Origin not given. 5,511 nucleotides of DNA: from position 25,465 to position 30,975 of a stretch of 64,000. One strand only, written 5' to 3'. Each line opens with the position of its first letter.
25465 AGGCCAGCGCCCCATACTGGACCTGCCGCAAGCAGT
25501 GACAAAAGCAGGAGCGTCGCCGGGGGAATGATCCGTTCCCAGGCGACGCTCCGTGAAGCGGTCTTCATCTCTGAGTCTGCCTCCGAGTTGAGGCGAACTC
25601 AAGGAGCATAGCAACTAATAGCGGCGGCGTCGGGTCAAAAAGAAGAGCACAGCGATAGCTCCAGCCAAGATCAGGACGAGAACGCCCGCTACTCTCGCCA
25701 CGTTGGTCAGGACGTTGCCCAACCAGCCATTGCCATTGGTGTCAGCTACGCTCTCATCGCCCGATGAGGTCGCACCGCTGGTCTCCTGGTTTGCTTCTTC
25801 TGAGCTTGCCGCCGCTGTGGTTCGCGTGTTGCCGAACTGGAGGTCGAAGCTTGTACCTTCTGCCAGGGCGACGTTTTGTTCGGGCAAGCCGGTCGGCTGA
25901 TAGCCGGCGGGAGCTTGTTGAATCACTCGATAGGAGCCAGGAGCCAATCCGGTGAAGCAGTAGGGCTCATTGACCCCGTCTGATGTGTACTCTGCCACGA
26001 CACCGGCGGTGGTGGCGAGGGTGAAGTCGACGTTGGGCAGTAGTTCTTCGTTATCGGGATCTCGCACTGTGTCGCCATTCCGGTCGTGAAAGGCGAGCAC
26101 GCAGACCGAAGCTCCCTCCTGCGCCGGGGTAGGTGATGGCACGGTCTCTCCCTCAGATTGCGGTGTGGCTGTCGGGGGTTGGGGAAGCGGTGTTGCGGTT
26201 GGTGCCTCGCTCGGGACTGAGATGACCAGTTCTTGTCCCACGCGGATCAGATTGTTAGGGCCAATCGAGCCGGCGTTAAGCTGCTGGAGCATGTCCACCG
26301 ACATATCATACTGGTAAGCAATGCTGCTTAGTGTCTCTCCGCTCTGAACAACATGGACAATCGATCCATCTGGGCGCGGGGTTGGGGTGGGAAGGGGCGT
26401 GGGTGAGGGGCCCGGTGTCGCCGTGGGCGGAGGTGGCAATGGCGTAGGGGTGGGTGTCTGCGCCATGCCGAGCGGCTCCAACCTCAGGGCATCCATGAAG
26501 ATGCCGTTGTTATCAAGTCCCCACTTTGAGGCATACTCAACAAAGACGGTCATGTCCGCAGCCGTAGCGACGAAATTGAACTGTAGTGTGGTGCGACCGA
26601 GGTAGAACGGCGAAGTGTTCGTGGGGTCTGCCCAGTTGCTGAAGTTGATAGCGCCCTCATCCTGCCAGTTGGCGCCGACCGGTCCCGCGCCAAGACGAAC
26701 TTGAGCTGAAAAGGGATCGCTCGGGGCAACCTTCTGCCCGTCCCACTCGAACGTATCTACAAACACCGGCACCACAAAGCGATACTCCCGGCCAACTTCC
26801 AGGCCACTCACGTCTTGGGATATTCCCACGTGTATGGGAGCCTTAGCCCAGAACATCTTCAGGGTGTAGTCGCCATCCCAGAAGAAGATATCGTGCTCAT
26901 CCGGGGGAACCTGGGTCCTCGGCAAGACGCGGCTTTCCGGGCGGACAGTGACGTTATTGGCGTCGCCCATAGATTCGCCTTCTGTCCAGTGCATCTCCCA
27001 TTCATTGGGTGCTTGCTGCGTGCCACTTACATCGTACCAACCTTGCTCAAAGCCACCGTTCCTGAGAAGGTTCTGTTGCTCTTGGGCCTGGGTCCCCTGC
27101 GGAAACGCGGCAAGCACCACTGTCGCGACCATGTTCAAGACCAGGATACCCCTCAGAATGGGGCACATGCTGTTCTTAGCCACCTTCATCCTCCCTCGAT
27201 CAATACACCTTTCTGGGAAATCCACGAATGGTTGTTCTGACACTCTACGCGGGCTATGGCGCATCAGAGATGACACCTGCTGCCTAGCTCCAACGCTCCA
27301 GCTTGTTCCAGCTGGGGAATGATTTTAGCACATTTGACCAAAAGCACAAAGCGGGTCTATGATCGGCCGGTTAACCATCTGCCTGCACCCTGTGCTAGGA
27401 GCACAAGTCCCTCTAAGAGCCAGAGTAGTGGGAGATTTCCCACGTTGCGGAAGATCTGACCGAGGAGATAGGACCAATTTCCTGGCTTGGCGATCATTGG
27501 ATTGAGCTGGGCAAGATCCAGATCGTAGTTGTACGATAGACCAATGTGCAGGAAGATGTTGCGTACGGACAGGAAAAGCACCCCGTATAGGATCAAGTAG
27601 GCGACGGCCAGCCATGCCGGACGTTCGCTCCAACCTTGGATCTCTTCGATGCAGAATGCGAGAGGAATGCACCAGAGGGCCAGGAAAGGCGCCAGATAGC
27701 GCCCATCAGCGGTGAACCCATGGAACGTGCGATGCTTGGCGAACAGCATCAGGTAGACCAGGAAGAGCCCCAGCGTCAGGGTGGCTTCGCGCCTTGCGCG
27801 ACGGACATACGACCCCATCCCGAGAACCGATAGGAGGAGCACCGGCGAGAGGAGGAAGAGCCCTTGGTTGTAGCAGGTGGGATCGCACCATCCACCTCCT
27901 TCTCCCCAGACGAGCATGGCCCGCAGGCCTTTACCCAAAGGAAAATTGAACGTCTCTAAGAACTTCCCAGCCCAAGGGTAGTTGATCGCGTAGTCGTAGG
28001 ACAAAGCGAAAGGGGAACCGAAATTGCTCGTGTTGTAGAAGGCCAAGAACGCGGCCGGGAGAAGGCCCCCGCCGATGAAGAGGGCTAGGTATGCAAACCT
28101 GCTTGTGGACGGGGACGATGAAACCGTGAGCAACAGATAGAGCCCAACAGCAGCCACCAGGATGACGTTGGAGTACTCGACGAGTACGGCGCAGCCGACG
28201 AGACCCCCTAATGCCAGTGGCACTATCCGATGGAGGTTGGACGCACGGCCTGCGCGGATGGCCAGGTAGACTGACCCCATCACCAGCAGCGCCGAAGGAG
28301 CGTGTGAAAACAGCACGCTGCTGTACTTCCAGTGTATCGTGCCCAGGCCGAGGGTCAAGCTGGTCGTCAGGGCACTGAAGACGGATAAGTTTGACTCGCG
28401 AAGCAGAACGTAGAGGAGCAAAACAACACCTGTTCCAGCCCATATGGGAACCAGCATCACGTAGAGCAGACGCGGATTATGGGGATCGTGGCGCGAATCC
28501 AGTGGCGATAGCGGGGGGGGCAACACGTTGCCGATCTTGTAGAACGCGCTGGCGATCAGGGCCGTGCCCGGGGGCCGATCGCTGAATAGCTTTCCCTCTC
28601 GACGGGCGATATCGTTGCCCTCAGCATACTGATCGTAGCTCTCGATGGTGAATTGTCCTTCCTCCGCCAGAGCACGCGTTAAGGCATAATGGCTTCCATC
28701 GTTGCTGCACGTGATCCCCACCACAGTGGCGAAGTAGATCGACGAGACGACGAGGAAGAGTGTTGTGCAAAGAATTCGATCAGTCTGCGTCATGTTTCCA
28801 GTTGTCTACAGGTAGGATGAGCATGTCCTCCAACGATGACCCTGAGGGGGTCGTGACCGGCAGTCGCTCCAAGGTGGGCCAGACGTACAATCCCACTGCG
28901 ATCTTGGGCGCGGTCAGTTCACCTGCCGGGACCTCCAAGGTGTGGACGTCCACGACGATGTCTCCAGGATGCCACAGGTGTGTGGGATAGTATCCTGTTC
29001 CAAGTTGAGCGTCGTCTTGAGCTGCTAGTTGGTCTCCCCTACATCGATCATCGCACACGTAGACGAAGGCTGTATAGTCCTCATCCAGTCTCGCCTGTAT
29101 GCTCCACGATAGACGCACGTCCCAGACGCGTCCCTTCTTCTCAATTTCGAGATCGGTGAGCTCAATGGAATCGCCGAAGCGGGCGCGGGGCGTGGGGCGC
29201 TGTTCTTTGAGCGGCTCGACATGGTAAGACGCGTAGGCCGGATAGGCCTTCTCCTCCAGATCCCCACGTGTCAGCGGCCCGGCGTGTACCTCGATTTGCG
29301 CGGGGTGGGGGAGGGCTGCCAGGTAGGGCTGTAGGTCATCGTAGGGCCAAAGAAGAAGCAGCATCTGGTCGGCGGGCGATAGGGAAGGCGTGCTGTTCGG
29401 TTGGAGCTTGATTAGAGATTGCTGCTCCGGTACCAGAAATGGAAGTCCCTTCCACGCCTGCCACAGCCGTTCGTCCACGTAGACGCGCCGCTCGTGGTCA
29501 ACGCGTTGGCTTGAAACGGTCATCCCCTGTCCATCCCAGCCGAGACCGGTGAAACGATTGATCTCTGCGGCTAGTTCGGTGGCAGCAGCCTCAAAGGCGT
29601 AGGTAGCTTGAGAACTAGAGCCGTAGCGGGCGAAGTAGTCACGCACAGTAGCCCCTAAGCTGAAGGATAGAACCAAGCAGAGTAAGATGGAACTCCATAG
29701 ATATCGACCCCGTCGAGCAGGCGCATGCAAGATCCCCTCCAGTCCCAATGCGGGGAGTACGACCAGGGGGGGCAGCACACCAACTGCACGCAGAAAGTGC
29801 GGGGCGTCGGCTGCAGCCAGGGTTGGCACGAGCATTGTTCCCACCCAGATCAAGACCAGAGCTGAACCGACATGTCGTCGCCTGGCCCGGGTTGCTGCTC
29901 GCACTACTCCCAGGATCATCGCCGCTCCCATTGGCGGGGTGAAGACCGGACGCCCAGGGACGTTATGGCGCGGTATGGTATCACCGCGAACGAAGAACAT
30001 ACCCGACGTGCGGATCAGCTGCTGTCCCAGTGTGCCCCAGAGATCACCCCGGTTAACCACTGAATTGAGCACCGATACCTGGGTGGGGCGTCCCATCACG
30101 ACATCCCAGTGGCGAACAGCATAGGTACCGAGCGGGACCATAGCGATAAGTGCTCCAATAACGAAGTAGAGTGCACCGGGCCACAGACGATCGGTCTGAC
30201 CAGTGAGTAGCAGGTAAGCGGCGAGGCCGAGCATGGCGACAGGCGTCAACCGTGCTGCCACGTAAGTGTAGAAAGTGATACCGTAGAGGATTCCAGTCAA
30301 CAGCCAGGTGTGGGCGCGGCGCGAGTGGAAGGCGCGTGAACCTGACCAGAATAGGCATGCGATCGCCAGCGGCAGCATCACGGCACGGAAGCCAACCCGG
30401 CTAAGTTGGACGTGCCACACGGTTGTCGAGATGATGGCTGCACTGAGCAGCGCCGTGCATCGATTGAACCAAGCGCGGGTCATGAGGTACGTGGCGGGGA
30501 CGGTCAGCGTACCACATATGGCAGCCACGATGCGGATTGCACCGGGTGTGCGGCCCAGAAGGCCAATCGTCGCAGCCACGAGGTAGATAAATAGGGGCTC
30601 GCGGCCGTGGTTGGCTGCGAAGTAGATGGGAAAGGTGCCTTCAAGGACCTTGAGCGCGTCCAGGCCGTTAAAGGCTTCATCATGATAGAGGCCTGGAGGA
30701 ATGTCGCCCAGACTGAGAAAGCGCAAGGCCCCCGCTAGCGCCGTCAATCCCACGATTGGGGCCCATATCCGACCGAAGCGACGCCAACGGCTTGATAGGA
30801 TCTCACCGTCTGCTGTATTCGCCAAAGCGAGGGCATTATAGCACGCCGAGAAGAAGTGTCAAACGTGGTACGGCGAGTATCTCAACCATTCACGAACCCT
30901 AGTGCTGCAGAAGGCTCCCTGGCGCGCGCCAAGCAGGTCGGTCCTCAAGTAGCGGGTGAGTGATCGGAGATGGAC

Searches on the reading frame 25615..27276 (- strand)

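Call 6: search_protein_families(library=pfam, proteins=[window:25615-27276:-], max_evalue=0.001)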
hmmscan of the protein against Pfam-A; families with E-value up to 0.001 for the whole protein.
window:25615-27276:- (553 aa): 2 families
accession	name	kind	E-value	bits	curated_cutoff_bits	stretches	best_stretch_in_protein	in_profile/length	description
PF01476.26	LysM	-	2.8e-12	46.8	20.9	1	308-352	1-42/43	LysM domain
PF17210.9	SdrD_B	-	7.2e-08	33.1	29.7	1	395-464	7-75/112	SdrD B-like domain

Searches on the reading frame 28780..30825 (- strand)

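Call 58: search_protein_families(library=pfam, proteins=[window:28780-30825:-], max_evalue=0.001)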
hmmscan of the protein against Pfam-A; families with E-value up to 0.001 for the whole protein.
window:28780-30825:- (681 aa): 2 families
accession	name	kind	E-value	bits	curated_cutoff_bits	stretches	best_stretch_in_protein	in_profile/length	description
PF13231.12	PMT_2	-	3.9e-13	50.3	26.1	1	77-231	4-153/160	Dolichyl-phosphate-mannose-protein mannosyltransferase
PF02366.24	PMT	-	1.1e-05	25.6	22.7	1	96-235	84-233/245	Dolichyl-phosphate-mannose-protein mannosyltransferase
